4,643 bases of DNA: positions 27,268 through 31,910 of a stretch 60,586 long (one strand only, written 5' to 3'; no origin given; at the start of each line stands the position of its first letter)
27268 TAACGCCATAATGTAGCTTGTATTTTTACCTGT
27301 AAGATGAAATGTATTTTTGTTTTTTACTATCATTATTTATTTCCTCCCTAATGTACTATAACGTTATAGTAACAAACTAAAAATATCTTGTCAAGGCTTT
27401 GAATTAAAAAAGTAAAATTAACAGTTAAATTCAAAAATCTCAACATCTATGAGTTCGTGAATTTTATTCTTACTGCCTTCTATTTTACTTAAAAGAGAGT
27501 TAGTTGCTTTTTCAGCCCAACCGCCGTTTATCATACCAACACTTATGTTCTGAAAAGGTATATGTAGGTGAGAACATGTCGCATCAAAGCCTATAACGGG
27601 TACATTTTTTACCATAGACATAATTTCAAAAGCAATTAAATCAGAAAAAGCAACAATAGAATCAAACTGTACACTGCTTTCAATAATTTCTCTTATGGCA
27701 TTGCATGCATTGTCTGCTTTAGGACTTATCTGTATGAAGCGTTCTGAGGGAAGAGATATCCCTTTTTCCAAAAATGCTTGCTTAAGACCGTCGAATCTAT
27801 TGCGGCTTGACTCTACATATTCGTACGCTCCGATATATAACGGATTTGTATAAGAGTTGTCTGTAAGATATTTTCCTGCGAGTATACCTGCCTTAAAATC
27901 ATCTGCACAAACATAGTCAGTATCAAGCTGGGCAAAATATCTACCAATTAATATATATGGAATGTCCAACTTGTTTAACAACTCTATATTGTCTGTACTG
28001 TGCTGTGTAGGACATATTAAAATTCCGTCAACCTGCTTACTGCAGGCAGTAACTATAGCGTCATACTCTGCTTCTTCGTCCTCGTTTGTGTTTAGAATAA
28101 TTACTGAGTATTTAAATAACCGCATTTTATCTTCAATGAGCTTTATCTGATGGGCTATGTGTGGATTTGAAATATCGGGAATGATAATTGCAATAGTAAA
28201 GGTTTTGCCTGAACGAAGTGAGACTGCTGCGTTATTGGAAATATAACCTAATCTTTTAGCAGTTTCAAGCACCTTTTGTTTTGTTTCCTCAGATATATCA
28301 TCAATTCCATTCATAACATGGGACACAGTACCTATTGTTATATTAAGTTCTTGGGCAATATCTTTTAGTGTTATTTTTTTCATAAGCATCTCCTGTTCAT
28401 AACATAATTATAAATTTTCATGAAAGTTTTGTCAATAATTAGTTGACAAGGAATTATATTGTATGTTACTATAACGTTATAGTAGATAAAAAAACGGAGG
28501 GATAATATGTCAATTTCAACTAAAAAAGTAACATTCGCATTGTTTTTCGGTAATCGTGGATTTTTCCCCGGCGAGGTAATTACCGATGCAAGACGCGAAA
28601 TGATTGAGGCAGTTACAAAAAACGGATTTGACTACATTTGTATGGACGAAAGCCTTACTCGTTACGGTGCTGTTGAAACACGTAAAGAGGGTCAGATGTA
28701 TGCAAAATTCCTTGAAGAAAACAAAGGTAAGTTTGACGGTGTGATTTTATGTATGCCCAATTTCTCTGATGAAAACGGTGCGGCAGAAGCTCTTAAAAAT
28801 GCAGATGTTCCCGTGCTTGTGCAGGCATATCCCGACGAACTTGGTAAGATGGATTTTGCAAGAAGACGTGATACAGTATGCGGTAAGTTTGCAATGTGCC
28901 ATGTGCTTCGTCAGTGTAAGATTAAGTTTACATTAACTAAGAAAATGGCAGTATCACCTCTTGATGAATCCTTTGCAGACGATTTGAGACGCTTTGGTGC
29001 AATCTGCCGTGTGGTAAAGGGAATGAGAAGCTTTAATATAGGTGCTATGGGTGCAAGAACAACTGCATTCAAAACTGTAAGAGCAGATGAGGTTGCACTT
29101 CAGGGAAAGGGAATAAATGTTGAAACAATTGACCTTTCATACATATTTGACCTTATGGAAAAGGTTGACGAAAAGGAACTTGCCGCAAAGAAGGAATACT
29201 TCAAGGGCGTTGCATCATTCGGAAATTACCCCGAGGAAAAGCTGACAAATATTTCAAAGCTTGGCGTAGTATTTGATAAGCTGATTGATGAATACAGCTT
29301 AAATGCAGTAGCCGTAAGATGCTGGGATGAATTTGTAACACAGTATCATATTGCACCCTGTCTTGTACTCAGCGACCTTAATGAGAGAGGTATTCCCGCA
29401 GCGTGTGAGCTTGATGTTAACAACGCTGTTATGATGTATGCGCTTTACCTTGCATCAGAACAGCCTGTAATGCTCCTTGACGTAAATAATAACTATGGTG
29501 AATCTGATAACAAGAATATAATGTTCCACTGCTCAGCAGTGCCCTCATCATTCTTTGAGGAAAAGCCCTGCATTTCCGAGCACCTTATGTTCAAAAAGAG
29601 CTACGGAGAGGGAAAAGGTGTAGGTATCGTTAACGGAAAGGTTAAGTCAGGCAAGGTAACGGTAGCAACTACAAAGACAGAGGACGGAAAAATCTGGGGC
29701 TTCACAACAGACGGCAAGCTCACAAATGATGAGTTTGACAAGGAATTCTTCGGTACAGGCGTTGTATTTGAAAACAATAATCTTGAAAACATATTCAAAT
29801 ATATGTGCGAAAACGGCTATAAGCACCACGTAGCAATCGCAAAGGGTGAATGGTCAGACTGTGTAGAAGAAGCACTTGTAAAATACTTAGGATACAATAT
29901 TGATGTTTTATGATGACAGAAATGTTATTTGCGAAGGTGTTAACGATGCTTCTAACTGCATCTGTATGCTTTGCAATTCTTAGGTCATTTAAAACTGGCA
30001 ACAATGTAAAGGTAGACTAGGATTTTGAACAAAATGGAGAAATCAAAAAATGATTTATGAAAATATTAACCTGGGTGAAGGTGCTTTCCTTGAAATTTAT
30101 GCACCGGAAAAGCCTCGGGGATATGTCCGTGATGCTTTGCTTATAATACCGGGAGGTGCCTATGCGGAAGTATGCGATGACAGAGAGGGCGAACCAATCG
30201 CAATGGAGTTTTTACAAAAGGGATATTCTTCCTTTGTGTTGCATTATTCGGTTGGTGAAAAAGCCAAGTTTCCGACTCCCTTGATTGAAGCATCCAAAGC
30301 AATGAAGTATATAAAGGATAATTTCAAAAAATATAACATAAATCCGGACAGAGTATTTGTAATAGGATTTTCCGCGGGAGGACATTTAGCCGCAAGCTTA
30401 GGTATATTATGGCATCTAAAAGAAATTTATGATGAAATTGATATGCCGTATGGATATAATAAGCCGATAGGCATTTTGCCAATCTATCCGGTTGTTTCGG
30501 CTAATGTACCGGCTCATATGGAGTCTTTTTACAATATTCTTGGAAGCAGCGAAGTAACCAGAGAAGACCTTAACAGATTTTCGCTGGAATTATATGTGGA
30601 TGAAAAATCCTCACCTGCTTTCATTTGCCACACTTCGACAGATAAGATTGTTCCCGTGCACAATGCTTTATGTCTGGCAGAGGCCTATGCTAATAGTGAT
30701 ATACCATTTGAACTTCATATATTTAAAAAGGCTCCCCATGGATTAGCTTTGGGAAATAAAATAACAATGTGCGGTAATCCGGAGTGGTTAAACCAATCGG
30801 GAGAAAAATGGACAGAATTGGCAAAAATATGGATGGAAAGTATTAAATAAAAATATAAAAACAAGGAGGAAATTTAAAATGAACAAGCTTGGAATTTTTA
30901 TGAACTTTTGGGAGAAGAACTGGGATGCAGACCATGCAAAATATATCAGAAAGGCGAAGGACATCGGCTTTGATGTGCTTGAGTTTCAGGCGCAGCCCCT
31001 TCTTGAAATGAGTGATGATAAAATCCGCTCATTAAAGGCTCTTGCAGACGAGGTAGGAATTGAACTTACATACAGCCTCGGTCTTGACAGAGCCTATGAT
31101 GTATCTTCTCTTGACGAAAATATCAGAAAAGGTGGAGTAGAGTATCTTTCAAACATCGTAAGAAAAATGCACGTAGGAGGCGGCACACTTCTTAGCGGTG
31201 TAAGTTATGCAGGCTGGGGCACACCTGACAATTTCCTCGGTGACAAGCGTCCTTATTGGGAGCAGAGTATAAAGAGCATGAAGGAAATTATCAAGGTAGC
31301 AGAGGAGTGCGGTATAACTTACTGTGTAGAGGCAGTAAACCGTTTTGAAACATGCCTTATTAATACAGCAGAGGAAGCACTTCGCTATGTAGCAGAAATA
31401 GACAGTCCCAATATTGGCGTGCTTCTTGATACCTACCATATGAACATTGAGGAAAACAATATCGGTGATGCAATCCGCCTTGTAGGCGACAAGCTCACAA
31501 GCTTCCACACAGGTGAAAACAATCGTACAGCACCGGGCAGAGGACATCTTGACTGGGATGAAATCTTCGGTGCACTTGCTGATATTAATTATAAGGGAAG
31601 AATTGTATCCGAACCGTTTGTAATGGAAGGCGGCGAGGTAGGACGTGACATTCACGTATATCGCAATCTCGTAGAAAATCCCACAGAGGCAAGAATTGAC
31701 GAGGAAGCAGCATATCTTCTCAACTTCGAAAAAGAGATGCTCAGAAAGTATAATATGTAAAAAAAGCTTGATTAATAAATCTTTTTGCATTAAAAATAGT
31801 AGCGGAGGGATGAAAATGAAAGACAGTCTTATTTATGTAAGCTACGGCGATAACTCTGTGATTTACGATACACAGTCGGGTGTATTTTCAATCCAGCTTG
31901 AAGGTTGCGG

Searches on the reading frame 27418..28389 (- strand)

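Call 6: search_protein_families(library=pfam, proteins=[window:27418-28389:-], max_evalue=0.001)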
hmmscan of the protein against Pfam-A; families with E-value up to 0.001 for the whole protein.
window:27418-28389:- (323 aa): 4 families
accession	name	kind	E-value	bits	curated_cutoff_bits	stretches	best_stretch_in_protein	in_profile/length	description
PF00532.27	Peripla_BP_1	-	6.8e-20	72.1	22.2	1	65-259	3-200/281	Periplasmic binding proteins and sugar binding domain of LacI family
PF13407.12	Peripla_BP_4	-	1.7e-11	44.6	35.1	1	66-272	1-220/258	Periplasmic binding protein domain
PF00356.27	LacI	-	5.7e-11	42.5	27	1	7-52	1-46/46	Bacterial regulatory proteins, lacI family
PF01381.28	HTH_3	-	0.00081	19.8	23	0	4-41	8-45/55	Helix-turn-helix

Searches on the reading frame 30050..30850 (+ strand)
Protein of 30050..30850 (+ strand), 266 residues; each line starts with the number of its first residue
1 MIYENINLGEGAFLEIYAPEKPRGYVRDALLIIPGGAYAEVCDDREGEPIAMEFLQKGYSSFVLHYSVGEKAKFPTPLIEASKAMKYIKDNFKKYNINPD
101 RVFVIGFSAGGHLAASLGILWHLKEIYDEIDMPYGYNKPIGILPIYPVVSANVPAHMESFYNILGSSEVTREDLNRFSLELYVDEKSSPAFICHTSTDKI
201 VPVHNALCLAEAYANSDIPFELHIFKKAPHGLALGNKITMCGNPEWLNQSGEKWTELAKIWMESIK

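Call 6: search_protein_families(library=pfam, proteins=[window:30050-30850:+], max_evalue=0.001)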
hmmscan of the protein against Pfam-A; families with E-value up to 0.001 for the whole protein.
window:30050-30850:+ (266 aa): 5 families
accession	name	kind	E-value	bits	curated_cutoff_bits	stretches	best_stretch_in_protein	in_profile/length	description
PF20434.5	BD-FAE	-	8.2e-27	94.5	26.8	1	14-211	1-213/215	BD-FAE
PF07859.19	Abhydrolase_3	-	3.2e-11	43.8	25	1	65-186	36-147/210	alpha/beta hydrolase fold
PF00326.27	Peptidase_S9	-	8.7e-08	32.3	22.6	1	175-234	130-191/213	Prolyl oligopeptidase family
PF02230.22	Abhydrolase_2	-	6.9e-05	23.2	23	0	84-116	90-121/217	Phospholipase/Carboxylesterase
PF01738.24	DLH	-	0.00011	22.3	21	0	183-233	139-189/217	Dienelactone hydrolase family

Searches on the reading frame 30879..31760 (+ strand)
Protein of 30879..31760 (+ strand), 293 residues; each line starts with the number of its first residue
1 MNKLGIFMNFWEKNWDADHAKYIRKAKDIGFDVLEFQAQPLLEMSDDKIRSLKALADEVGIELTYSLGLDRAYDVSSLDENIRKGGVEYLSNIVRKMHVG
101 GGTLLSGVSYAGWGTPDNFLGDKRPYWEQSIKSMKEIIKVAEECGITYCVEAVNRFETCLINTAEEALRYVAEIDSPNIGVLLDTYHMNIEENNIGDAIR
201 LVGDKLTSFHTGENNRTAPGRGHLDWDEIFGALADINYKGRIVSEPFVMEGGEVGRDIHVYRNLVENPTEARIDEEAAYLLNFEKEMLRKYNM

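Call 6: search_protein_families(library=pfam, proteins=[window:30879-31760:+], max_evalue=0.001)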
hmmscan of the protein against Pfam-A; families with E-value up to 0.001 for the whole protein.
window:30879-31760:+ (293 aa): 1 family
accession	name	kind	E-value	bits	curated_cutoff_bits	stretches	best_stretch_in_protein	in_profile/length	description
PF01261.30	AP_endonuc_2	-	7e-39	134.4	31.1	1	23-276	1-242/249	Xylose isomerase-like TIM barrel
